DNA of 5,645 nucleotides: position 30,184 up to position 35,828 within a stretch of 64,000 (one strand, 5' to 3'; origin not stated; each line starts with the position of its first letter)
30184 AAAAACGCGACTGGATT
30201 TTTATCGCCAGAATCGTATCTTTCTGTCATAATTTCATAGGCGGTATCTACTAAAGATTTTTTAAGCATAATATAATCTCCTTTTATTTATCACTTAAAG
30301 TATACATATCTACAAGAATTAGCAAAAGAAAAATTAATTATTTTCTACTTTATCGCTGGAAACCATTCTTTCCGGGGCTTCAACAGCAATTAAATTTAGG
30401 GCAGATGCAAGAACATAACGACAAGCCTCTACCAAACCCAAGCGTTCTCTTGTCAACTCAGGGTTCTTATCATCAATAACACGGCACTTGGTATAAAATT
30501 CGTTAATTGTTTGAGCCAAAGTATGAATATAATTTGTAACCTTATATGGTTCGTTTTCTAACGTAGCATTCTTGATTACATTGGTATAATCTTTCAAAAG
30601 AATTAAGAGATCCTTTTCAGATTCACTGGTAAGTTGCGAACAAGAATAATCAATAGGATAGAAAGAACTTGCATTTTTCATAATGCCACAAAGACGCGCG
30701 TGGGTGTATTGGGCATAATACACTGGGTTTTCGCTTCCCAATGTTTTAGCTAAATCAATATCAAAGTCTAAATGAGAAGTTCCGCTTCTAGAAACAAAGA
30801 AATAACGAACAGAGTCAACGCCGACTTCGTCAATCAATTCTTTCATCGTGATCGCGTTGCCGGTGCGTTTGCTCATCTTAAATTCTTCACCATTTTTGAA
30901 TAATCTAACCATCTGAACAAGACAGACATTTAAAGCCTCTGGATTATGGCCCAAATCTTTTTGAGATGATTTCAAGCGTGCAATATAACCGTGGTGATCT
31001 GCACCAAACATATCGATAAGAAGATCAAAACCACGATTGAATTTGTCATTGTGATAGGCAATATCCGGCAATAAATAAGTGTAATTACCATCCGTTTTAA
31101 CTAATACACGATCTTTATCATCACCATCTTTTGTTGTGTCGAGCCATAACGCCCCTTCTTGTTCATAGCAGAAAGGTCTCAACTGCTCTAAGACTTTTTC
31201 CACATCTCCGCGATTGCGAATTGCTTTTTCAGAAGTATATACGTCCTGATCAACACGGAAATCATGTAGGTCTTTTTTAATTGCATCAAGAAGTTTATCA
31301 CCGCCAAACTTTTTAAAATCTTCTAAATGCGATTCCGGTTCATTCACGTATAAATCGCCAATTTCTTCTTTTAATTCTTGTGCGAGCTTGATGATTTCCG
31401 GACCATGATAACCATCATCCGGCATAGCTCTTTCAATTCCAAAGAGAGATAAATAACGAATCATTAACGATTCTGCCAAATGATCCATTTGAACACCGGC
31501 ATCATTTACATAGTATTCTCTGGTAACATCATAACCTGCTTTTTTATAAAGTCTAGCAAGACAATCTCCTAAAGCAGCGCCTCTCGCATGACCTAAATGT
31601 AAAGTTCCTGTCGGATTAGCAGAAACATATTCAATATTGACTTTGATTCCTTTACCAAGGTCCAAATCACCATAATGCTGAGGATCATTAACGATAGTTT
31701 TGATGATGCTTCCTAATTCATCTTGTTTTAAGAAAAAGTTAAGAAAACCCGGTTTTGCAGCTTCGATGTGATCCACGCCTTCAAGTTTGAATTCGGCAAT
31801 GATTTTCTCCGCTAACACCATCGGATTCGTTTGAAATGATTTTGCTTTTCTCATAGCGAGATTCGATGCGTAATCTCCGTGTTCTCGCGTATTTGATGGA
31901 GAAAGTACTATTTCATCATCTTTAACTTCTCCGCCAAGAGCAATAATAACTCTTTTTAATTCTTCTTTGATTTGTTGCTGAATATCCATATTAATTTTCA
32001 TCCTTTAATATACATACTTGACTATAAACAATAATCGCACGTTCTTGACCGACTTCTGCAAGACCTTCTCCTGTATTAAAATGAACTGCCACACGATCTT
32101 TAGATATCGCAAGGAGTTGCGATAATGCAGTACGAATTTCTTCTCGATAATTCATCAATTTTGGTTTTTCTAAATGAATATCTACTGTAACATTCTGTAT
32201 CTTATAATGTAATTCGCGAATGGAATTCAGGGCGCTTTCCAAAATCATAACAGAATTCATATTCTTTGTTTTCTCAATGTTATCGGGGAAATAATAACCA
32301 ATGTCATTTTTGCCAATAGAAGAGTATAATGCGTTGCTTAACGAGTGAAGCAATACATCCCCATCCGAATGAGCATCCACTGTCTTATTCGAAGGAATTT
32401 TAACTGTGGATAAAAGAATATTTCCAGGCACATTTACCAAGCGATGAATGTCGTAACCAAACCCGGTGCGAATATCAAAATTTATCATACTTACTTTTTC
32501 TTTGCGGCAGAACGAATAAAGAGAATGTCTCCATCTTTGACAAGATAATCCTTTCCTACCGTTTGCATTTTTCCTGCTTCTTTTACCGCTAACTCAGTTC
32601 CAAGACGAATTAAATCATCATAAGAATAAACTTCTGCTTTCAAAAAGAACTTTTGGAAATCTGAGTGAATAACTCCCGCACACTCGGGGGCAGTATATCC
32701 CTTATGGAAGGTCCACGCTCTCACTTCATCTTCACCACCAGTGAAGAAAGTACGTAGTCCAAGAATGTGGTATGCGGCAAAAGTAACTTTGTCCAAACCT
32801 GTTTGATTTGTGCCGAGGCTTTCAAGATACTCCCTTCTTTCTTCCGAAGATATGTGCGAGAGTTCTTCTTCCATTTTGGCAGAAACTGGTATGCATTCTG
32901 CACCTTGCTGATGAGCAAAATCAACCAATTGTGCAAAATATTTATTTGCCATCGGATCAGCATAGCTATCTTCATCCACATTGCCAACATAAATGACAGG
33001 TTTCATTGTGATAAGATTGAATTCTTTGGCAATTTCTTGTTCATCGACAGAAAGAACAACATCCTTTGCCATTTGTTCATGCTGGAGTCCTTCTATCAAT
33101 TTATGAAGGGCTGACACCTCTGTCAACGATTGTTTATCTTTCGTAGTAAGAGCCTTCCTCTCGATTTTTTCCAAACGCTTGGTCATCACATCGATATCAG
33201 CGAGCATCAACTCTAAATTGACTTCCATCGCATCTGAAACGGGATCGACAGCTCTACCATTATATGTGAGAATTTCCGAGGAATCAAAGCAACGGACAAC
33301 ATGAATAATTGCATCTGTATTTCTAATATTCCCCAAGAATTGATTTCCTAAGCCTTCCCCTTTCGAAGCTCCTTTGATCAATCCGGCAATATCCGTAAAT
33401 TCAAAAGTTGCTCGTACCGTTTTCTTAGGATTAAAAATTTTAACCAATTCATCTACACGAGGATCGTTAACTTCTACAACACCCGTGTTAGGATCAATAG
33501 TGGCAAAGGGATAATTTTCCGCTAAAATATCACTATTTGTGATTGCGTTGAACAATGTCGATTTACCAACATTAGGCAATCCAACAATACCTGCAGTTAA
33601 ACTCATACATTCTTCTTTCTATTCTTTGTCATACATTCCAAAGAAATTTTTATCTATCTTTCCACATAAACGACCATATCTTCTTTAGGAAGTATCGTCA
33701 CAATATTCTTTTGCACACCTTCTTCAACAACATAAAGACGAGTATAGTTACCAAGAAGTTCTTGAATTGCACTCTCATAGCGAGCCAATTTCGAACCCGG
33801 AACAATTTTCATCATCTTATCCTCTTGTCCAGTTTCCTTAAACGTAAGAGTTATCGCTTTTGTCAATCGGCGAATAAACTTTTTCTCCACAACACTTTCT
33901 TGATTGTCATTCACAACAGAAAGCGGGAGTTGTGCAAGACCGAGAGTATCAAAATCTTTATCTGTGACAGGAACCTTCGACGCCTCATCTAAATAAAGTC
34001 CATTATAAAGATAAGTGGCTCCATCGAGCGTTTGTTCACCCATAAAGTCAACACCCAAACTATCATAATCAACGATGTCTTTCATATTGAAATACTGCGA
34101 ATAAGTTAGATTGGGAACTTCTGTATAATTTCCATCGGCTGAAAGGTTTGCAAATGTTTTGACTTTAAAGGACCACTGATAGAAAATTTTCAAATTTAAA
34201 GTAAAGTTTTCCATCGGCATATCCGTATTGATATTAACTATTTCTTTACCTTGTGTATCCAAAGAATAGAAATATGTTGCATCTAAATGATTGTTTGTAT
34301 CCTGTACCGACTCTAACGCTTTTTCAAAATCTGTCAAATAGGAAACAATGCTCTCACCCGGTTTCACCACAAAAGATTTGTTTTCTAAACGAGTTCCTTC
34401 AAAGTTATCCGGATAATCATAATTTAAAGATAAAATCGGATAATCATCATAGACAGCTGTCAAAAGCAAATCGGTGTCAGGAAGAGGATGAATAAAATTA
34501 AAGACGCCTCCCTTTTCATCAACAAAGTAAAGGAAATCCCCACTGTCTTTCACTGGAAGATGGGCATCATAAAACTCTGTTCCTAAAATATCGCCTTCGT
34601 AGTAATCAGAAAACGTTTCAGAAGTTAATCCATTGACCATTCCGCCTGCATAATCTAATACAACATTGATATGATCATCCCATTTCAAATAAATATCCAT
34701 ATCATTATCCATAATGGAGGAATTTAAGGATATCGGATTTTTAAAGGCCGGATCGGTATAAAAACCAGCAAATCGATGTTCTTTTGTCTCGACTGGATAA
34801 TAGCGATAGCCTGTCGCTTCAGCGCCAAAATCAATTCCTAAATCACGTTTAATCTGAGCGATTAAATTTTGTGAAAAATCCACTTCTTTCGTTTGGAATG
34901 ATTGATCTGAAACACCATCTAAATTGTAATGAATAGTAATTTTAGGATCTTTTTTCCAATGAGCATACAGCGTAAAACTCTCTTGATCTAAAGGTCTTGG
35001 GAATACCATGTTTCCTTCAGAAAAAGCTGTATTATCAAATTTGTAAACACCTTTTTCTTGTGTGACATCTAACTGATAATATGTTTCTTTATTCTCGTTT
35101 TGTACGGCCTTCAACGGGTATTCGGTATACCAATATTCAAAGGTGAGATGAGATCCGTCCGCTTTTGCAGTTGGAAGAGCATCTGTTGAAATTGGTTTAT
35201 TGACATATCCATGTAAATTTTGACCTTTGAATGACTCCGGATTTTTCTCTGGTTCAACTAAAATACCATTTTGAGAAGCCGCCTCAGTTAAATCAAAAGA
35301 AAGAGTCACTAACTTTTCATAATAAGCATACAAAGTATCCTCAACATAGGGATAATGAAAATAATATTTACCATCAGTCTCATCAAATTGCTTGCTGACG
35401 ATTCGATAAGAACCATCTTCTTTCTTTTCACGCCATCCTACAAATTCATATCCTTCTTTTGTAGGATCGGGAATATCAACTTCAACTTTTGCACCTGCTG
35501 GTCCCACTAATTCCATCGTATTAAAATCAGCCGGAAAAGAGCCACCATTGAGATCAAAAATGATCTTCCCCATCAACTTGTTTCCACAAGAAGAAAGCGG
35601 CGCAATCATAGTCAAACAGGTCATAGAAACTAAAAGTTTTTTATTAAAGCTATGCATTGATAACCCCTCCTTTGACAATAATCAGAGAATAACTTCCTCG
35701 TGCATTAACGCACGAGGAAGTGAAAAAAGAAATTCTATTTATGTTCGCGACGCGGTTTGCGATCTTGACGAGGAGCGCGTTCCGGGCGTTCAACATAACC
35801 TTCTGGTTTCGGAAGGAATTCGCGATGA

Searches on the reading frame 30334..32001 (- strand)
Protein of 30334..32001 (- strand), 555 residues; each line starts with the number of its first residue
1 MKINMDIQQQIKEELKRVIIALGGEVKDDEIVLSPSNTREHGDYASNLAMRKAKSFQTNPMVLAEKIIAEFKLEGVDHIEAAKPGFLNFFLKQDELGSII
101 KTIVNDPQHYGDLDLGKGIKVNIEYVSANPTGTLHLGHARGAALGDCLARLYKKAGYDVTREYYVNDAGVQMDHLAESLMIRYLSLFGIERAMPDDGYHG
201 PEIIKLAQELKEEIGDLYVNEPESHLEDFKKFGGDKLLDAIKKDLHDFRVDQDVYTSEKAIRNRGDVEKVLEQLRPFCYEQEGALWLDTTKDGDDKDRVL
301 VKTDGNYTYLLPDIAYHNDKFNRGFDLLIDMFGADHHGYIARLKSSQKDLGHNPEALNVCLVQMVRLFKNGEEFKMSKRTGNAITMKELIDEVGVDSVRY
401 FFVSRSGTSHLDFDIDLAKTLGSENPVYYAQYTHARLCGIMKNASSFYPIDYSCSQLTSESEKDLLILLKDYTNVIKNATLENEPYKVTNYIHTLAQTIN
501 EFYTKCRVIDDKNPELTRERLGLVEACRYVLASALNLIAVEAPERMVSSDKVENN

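Call 52: search_protein_families(library=pfam, proteins=[window:30334-32001:-], max_evalue=0.00001)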
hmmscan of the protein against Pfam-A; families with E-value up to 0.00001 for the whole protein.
window:30334-32001:- (555 aa): 6 families
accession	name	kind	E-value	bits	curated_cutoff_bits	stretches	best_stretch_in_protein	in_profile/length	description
PF05746.21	DALR_1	-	3e-30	105.1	22.3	1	431-546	2-117/117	DALR anticodon binding domain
PF00750.26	tRNA-synt_1d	-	1.5e-20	73.9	23.3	1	112-393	13-298/349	tRNA synthetases class I (R), catalytic domain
PF03485.21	Arg_tRNA_synt_N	-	4.3e-20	72.5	21.5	1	7-91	3-85/85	Arginyl tRNA synthetase N terminal domain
PF00133.28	tRNA-synt_1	-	2.9e-09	36.6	22.7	0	369-411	369-411/414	tRNA synthetases class I (I, L, M and V)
PF09334.17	tRNA-synt_1g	-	1.2e-07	31.3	20.1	0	369-419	321-370/391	tRNA synthetases class I (M)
PF01406.26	tRNA-synt_1e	-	1.4e-07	31.7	27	0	372-414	250-292/301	tRNA synthetases class I (C) catalytic domain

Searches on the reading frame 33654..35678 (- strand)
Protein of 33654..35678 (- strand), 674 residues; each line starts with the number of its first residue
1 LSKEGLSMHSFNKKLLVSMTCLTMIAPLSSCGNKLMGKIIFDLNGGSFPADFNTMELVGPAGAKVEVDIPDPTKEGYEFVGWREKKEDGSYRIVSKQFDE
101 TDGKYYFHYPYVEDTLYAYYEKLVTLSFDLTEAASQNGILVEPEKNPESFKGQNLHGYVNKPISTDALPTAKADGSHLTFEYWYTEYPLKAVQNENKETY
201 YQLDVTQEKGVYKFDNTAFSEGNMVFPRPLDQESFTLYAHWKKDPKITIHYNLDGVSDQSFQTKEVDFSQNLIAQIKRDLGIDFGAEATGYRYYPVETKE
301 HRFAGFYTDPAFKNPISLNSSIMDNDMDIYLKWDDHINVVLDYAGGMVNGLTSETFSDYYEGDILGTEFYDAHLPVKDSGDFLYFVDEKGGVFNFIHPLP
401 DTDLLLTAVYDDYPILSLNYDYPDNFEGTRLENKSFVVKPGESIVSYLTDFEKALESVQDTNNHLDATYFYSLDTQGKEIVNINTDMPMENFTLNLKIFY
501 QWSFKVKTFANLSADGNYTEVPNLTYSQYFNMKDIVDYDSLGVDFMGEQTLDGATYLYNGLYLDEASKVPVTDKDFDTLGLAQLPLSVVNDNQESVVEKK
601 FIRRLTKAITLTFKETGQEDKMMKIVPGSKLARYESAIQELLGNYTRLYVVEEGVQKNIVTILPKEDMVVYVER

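Call 52: search_protein_families(library=pfam, proteins=[window:33654-35678:-], max_evalue=0.00001)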
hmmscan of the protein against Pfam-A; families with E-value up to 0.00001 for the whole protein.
window:33654-35678:- (674 aa): 1 family
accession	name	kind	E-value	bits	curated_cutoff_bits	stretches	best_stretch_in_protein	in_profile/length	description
PF09479.16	Flg_new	-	5.8e-11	42.8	27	1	38-89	2-45/65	Listeria-Bacteroides repeat domain (List_Bact_rpt)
